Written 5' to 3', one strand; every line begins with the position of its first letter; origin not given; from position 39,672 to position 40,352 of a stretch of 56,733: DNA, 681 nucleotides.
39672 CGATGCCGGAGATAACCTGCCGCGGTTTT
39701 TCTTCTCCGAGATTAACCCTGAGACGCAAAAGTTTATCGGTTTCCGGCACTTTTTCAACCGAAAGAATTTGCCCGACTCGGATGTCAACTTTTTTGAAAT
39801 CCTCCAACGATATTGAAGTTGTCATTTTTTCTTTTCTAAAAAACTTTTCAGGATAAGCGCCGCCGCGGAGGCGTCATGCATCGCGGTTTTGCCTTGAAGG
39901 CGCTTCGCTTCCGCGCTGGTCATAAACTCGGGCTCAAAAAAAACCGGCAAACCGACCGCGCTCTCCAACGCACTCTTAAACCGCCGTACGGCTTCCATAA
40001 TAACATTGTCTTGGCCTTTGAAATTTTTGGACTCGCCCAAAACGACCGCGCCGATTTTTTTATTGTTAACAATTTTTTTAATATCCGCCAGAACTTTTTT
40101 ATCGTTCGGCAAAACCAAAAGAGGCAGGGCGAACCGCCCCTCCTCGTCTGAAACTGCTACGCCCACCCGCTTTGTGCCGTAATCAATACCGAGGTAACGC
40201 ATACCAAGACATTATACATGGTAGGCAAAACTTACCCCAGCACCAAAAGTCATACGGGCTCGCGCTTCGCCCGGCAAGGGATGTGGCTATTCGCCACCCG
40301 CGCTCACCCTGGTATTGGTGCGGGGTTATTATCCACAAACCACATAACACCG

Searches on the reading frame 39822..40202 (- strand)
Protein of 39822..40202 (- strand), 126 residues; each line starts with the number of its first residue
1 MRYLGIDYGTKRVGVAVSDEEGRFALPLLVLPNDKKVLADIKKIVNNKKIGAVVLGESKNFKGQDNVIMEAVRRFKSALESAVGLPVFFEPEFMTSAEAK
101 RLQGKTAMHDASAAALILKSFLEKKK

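Call 9: search_protein_families(library=pfam, proteins=[window:39822-40202:-])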
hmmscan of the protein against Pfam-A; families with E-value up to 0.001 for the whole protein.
window:39822-40202:- (126 aa): 1 family
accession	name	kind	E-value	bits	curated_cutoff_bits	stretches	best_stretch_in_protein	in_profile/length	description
PF03652.20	RuvX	-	1.2e-27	97.3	29.2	1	1-123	1-133/134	Holliday junction resolvase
